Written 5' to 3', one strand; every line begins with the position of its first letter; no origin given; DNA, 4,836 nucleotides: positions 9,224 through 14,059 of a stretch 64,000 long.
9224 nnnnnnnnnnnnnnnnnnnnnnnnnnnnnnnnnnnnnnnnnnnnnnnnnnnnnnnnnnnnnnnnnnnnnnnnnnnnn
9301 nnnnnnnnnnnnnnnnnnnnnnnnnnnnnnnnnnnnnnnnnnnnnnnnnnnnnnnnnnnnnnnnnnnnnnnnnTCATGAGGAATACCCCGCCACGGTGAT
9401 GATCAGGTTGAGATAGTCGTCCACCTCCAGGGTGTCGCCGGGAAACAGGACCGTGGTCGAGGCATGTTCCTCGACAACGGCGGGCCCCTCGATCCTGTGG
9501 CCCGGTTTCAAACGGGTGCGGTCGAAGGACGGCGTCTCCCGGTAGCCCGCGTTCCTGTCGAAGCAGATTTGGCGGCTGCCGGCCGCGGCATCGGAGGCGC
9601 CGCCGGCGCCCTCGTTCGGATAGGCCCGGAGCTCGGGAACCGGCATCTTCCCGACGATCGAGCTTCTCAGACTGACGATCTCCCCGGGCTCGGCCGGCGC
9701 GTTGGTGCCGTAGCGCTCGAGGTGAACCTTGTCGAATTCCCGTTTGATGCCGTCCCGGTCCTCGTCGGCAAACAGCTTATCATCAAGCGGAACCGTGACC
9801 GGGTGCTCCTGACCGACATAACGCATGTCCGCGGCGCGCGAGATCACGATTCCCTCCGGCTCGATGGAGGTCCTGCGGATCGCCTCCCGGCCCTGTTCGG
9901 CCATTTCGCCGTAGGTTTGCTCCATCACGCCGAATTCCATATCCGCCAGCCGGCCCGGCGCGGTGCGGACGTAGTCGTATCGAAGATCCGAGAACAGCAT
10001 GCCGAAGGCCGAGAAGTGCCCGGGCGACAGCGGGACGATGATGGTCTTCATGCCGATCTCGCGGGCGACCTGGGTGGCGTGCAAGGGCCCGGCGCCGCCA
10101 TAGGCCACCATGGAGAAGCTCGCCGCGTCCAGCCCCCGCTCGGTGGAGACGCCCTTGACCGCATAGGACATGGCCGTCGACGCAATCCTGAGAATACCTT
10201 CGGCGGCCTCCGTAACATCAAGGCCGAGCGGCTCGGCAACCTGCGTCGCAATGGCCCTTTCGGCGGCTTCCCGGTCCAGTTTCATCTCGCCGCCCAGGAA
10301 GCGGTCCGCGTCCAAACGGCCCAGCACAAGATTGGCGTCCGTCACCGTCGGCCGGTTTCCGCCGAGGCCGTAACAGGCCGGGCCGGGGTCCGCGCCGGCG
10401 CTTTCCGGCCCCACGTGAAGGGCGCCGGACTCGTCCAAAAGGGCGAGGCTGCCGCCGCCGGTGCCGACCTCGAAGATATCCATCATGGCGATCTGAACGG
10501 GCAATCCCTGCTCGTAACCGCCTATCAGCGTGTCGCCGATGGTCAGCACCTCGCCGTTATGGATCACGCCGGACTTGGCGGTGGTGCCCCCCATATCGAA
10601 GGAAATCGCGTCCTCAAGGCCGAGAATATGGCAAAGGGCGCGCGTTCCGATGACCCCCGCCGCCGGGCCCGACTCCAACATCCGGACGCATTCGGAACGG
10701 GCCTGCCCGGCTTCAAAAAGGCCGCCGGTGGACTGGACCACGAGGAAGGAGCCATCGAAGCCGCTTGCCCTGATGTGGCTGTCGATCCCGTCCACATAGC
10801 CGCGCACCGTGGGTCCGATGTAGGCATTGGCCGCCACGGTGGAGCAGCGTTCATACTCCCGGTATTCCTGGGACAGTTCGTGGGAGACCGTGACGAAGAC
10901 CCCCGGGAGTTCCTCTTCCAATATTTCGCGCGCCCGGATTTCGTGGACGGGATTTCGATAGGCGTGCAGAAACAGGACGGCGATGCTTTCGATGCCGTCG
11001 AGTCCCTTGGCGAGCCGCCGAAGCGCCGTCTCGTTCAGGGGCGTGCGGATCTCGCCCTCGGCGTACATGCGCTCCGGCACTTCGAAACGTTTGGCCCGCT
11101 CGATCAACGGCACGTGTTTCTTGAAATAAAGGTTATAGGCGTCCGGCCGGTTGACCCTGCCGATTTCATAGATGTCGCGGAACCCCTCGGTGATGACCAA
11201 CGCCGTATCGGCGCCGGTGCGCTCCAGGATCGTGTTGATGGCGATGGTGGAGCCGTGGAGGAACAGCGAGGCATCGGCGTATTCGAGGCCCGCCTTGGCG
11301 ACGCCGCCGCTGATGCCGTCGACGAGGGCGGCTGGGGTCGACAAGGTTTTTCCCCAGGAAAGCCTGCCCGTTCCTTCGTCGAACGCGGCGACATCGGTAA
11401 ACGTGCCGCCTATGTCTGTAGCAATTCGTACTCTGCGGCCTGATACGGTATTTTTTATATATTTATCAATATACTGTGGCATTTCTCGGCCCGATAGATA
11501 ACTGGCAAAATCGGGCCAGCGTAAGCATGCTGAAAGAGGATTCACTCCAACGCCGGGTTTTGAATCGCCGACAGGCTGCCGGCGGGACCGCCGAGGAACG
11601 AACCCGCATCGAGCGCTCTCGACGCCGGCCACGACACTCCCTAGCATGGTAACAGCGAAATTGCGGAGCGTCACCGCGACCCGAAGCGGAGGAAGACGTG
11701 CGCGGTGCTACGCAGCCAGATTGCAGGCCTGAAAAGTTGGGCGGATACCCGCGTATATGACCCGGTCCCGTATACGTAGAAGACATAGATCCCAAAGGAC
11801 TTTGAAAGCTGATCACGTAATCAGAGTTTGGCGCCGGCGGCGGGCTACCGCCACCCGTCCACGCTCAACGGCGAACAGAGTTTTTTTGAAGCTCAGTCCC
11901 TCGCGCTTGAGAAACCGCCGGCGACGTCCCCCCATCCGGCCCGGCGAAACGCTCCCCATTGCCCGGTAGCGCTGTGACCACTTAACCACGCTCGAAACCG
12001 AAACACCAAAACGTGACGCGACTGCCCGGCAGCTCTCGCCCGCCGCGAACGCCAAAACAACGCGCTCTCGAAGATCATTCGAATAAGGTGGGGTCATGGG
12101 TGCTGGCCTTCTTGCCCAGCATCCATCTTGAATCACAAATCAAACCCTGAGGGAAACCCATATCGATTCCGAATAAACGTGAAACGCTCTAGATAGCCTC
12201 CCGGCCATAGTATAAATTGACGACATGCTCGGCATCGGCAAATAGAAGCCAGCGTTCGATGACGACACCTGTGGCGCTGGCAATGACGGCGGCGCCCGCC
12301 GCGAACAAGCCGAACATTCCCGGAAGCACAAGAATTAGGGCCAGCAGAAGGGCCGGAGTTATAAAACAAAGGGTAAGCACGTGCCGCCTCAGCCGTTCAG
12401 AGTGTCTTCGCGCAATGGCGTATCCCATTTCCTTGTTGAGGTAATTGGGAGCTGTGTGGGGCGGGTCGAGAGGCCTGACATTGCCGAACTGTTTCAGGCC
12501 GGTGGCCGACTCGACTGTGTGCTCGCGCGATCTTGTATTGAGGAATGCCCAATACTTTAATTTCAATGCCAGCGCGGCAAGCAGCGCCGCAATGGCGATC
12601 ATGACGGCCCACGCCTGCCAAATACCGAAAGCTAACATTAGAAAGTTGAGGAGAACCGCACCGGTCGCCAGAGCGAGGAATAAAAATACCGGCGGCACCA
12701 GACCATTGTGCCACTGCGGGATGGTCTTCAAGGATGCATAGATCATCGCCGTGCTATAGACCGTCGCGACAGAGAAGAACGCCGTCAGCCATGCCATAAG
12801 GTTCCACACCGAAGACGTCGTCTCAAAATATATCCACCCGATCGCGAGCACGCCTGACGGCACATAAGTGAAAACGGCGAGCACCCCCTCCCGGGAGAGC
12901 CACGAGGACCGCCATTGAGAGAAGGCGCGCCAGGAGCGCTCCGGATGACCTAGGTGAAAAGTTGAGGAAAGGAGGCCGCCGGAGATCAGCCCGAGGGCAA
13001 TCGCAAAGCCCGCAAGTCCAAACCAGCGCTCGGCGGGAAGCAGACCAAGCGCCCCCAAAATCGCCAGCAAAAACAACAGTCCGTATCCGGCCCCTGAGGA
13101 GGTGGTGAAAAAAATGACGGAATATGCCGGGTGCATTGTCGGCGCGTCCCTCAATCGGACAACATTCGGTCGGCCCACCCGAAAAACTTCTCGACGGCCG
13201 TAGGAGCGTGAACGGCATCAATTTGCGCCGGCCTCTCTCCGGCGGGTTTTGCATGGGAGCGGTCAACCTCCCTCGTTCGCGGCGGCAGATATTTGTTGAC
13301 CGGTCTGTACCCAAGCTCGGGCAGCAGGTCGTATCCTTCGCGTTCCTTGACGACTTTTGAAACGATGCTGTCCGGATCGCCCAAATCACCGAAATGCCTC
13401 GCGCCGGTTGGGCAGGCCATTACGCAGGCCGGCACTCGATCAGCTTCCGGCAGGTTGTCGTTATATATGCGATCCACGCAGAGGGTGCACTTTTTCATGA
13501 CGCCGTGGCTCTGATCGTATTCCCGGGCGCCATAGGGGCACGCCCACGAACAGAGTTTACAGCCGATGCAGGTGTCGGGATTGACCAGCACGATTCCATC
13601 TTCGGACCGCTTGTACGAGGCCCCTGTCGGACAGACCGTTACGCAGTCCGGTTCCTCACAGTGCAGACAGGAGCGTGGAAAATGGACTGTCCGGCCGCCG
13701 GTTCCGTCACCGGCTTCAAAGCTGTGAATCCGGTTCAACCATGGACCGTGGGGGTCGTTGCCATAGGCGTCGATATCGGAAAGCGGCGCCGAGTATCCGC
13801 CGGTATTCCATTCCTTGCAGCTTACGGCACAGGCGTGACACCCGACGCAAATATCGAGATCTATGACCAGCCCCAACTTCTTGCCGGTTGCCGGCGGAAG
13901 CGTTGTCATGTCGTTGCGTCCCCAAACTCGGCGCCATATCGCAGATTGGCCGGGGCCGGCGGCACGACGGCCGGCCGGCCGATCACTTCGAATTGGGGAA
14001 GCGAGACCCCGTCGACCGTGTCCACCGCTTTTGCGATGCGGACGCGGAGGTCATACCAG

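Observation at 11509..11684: Same 176-bp non-coding leader in front of two divergent hydantoinase/oxoprolinase operons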

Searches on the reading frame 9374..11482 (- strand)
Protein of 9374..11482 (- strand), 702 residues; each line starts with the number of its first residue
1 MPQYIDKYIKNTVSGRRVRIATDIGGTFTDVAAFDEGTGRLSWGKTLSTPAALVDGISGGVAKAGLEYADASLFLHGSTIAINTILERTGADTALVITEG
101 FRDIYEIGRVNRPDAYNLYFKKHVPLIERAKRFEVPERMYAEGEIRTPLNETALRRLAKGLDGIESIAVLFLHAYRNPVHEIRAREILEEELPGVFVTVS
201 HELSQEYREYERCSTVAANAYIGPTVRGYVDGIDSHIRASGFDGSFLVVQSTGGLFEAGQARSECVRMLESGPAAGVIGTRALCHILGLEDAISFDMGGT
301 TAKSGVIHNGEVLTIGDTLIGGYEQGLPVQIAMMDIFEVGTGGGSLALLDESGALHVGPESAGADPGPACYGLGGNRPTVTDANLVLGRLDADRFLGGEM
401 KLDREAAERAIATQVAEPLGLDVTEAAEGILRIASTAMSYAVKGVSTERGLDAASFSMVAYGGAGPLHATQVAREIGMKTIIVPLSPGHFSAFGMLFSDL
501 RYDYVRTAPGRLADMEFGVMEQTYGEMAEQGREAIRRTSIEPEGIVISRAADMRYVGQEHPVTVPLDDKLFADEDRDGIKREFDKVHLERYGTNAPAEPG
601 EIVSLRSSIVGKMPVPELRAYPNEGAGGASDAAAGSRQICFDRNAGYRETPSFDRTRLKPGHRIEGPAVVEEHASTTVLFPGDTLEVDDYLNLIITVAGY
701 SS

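Call 17: find_homologous_proteins(query=window:9374-11482:-, max_evalue=1e-50)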
Query window:9374-11482:- (702 aa): 8000 proteins with E <= 1e-50 among 8000 candidates; the best 120 are listed.
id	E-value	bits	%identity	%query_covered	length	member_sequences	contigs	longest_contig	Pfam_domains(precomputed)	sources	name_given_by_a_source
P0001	0.0e+0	1451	93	100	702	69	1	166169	PF01968.25,PF19278.5,PF05378.20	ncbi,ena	-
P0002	0.0e+0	1252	82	98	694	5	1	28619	PF01968.25,PF19278.5,PF05378.20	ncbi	-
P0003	0.0e+0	1180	77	97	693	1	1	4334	PF01968.25,PF19278.5,PF05378.20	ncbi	-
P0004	0.0e+0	1180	77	97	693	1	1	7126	PF01968.25,PF19278.5,PF05378.20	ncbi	-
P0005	0.0e+0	1178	77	97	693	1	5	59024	PF01968.25,PF19278.5,PF05378.20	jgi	jgi:N-methylhydantoinase A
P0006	0.0e+0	1176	77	97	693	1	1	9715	PF01968.25,PF19278.5,PF05378.20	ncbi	ncbi:MAG: hydantoinase/oxoprolinase family protein [Rhodospirillaceae bacterium]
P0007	0.0e+0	1175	77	97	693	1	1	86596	PF01968.25,PF19278.5,PF05378.20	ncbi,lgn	-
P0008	0.0e+0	1173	76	97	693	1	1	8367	PF01968.25,PF19278.5,PF05378.20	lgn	-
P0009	0.0e+0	1170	76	98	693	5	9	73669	PF01968.25,PF19278.5,PF05378.20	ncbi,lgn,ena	-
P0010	0.0e+0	1056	70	99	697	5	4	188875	PF01968.25,PF19278.5,PF05378.20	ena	-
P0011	0.0e+0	1049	72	97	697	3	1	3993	PF01968.25,PF19278.5,PF05378.20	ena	-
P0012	0.0e+0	1045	71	97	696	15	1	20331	PF01968.25,PF19278.5,PF05378.20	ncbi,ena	-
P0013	0.0e+0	1044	69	98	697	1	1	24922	PF01968.25,PF19278.5,PF05378.20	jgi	jgi:N-methylhydantoinase A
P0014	0.0e+0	1040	69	98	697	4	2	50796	PF01968.25,PF19278.5,PF05378.20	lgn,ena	-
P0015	0.0e+0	1039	69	97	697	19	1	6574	PF01968.25,PF19278.5,PF05378.20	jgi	jgi:N-methylhydantoinase A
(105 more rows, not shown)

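Call 18: find_encoding_contigs(protein=P0001, flank=3000, max_places=3)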
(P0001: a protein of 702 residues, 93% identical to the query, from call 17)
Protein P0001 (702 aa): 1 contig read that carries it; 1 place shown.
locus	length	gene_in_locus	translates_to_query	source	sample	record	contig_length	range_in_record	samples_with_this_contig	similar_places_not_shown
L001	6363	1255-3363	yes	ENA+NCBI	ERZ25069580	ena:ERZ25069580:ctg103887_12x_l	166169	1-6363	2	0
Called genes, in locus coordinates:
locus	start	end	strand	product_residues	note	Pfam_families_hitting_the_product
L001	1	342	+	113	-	?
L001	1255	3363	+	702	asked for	PF05378:Hydant_A_N, PF01968:Hydantoinase_A, PF19278:Hydant_A_C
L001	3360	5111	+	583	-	PF02538:Hydantoinase_B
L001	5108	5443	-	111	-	-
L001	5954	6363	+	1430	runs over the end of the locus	-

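Call 19: find_encoding_contigs(protein=P0002, flank=3000, max_places=3)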
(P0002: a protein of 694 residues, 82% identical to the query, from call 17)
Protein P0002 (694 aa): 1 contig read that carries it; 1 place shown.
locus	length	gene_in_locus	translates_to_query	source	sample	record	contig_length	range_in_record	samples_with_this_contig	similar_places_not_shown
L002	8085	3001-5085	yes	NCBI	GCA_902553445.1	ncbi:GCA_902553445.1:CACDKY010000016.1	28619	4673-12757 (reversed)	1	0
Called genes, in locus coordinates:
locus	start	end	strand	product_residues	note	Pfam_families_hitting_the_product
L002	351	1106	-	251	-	-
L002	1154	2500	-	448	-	PF01321:Creatinase_N, PF00557:Peptidase_M24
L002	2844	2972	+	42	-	-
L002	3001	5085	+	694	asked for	PF05378:Hydant_A_N, PF01968:Hydantoinase_A, PF19278:Hydant_A_C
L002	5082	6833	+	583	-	PF02538:Hydantoinase_B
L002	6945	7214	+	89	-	-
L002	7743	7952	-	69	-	-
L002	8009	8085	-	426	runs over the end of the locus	PF00067:p450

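Call 20: find_encoding_contigs(protein=P0009, flank=3000, max_places=4)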
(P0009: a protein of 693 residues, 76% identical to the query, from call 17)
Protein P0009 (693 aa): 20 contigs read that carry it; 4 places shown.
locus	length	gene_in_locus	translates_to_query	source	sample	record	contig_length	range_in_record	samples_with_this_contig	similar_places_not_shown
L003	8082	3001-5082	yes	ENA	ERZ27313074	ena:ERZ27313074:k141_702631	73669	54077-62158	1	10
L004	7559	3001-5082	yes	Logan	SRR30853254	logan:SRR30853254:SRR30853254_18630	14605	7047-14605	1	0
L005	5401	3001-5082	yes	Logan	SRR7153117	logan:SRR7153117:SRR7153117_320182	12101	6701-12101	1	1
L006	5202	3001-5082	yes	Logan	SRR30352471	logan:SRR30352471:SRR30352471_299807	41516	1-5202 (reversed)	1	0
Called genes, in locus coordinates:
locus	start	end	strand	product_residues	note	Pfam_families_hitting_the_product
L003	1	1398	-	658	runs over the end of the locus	PF06808:DctM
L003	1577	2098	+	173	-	PF00903:Glyoxalase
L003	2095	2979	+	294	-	PF02668:TauD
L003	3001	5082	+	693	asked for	PF05378:Hydant_A_N, PF01968:Hydantoinase_A, PF19278:Hydant_A_C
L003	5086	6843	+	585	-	PF02538:Hydantoinase_B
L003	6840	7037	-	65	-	-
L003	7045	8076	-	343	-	PF00296:Bac_luciferase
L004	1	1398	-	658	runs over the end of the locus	PF06808:DctM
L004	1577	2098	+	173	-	PF00903:Glyoxalase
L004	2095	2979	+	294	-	PF02668:TauD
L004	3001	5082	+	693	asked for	PF05378:Hydant_A_N, PF01968:Hydantoinase_A, PF19278:Hydant_A_C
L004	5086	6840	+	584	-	PF02538:Hydantoinase_B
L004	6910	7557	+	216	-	?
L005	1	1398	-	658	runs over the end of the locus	PF06808:DctM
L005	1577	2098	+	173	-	PF00903:Glyoxalase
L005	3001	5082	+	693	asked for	PF05378:Hydant_A_N, PF01968:Hydantoinase_A, PF19278:Hydant_A_C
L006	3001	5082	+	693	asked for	PF05378:Hydant_A_N, PF01968:Hydantoinase_A, PF19278:Hydant_A_C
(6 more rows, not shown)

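Call 99: search_protein_families(library=ncbifam, proteins=[window:9374-11482:-], max_evalue=0.00001)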
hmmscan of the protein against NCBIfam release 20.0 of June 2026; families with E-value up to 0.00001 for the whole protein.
window:9374-11482:- (702 aa): 3 families
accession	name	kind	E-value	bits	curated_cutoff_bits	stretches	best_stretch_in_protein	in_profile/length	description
NF050156.1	CapLactmsAlpCapA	equivalog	3e-153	511.7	1000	1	19-689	2-679/689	caprolactamase subunit alpha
NF042975.2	AcphenoCarb_ApcC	equivalog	1.3e-86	291.4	1500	1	20-691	11-705/733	acetophenone carboxylase subunit gamma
NF042960.1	AcphenoCarb_ApcA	equivalog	2e-62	211.4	1250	1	22-694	6-654/658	acetophenone carboxylase subunit alpha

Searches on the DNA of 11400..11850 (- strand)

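Call 8: search_rna_families(source=window, start=11400, end=11850, threshold=evalue, max_evalue=10, show_alignments=3)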
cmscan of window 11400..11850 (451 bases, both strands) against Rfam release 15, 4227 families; matches with E-value up to 10: 1.
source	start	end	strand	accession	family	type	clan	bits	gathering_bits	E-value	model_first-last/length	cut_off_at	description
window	11588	11625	-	RF02915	DUF3800-VI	Cis-reg;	-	15.3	35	2.7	1-52/52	no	DUF3800-VI RNA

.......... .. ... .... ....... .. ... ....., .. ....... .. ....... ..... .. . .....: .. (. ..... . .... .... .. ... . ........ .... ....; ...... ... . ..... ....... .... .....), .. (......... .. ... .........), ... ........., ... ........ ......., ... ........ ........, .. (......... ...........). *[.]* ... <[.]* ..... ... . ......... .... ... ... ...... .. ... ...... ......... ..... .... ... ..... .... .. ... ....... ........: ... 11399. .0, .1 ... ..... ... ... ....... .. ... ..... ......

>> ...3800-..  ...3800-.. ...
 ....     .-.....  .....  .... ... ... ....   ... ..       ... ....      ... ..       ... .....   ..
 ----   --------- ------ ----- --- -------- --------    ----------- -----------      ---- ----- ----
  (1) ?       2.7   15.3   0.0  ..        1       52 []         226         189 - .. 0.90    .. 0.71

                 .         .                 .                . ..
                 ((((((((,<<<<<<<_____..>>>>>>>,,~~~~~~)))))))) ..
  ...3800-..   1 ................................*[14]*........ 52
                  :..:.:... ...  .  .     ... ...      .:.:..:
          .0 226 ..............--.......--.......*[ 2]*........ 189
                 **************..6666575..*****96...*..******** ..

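Call 12: search_dna_similar(query=window:11484-11700:-, collection=plasmids, mode=distant, max_rows=40, max_evalue=0.001)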
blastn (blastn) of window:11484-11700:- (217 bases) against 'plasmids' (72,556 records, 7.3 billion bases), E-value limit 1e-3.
No match.

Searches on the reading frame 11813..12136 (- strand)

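Call 51: search_protein_families(library=pfam, proteins=[window:11813-12136:-], max_evalue=0.001)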
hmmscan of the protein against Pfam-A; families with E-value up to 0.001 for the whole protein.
window:11813-12136:- (107 aa): 5 families
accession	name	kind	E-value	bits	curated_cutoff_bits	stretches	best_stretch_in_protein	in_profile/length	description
PF13384.12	HTH_23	-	1.4e-08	34.8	24.6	1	21-61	5-45/50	Homeodomain-like domain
PF13518.12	HTH_28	-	1.2e-07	32.1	25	1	23-61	2-40/52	Helix-turn-helix domain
PF01527.26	HTH_Tnp_1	-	0.00063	20.4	24.1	0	18-67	7-57/75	Transposase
PF00292.24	PAX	-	0.00073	19.9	22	1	17-74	17-74/125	'Paired box' domain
PF13551.12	HTH_29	-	0.00086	19.8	28.1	0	25-73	3-54/64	Winged helix-turn helix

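Call 99: search_protein_families(library=ncbifam, proteins=[window:11813-12136:-], max_evalue=0.00001)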
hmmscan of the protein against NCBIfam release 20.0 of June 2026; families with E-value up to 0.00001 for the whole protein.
window:11813-12136:- (107 aa): 1 family
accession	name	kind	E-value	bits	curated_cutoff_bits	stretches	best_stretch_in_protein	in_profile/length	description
NF033545.0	transpos_IS630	equivalog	1.7e-08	34.3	100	1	23-78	2-59/299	IS630 family transposase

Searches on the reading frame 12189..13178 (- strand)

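Call 51: search_protein_families(library=pfam, proteins=[window:12189-13178:-], max_evalue=0.001)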
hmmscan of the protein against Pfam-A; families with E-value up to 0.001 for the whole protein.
window:12189-13178:- (329 aa): 2 families
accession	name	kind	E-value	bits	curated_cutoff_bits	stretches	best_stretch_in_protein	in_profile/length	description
PF04976.17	DmsC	-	4.3e-18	66.2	22.3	1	17-324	6-273/275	DMSO reductase anchor subunit (DmsC)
PF03916.19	NrfD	-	0.00035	20.8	25.8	0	51-314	45-306/313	Polysulphide reductase, NrfD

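Call 99: search_protein_families(library=ncbifam, proteins=[window:12189-13178:-], max_evalue=0.00001)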
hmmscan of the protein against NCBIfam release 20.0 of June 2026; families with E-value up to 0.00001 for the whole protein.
window:12189-13178:- (329 aa): 0 families

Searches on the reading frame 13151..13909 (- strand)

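Call 51: search_protein_families(library=pfam, proteins=[window:13151-13909:-], max_evalue=0.001)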
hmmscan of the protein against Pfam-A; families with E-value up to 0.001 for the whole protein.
window:13151-13909:- (252 aa): 13 families
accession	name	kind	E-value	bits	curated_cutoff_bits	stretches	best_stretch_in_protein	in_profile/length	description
PF13247.11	Fer4_11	-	1.4e-25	89.8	26.2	1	75-175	4-99/100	4Fe-4S dicluster domain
PF12838.12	Fer4_7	-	3.2e-14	53.6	27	3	21-97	2-52/52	4Fe-4S dicluster domain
PF00037.32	Fer4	-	2.5e-13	49.7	21.1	1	108-129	2-23/24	4Fe-4S binding domain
PF12837.12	Fer4_6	-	2.1e-12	46.8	25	1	106-128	1-23/24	4Fe-4S binding domain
PF13237.11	Fer4_10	-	7.6e-12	45.4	25.5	2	78-125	6-53/53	4Fe-4S dicluster domain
PF12797.12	Fer4_2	-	4e-11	42.5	24.5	2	106-126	2-22/22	4Fe-4S binding domain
PF13187.11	Fer4_9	-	1.5e-10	41.4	27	2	21-97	2-51/52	4Fe-4S dicluster domain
PF14697.11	Fer4_21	-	1.6e-06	28.6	35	1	80-126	7-53/59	4Fe-4S dicluster domain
PF12798.12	Fer4_3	-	3.3e-06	27.9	27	0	114-128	1-15/15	4Fe-4S binding domain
PF12800.12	Fer4_4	-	3.4e-05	24.2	24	0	111-127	1-17/17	4Fe-4S binding domain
PF13183.11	Fer4_8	-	0.0002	22.3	27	0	18-96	2-67/68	4Fe-4S dicluster domain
PF13484.11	Fer4_16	-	0.00028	22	30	0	114-140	2-26/66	4Fe-4S double cluster binding domain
PF13534.11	Fer4_17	-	0.00042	21.3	22.2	0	80-103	1-22/61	4Fe-4S dicluster domain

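Call 99: search_protein_families(library=ncbifam, proteins=[window:13151-13909:-], max_evalue=0.00001)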
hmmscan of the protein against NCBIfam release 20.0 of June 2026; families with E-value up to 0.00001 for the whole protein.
window:13151-13909:- (252 aa): 22 families
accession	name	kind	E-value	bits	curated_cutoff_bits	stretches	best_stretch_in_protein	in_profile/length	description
TIGR02951.1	DMSO_dmsB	equivalog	9.8e-40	136.2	214.1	1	12-176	2-153/161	DMSO/selenate family reductase complex B subunit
TIGR03149.1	cyt_nit_nrfC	equivalog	1.2e-38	132.7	377.6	1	9-211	36-219/225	cytochrome c nitrite reductase Fe-S protein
NF045797.1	DsrO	equivalog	9.8e-38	129.9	200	1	8-207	40-233/235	sulfate reduction electron transfer complex DsrMKJOP subunit DsrO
NF008134.0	PRK10882.1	equivalog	1.9e-35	122.5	263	1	8-176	35-208/329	hydrogenase 2 operon protein HybA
NF011569.0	PRK14993.1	equivalog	4.3e-35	121.3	416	1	10-191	42-203/244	tetrathionate reductase subunit TtrB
NF041782.1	mnquin_red_QrcC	equivalog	1.4e-33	116.5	400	2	13-132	2-119/239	menaquinone reductase iron-sulfur cluster-binding subunit QrcC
TIGR03478.1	DMSO_red_II_bet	subfamily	3.1e-33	115.1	480.7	1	76-219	126-264/321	DMSO reductase family type II enzyme, iron-sulfur subunit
NF041715.1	arsenate_red_ArrB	equivalog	2.8e-32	112.1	450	2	11-134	2-109/233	arsenate respiratory reductase iron-sulfur subunit ArrB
TIGR01582.1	FDH-beta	equivalog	2.8e-29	102.1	334.7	1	11-210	21-210/283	formate dehydrogenase subunit beta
NF042979.1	EthbenzDh_ebdB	equivalog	1.9e-28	99.3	740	1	65-211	137-278/354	ethylbenzene dehydrogenase subunit beta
TIGR01660.1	narH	equivalog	3.1e-23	82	524.05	1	75-194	177-290/492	nitrate reductase subunit beta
NF038355.1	FDH3_beta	equivalog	3.9e-22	79.2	240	1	59-190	33-178/180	formate dehydrogenase FDH3 subunit beta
NF045715.1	sulf_resp_HmcB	equivalog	1.8e-21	76.6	420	1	12-177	37-199/307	sulfate respiration complex iron-sulfur protein HmcB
NF007382.0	PRK09898.1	equivalog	1.9e-18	66.8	213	1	14-146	61-188/208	ferredoxin-like protein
NF009451.0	PRK12809.1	equivalog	5.4e-16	58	1154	1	19-173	10-136/639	formate-dependent uric acid utilization protein YgfT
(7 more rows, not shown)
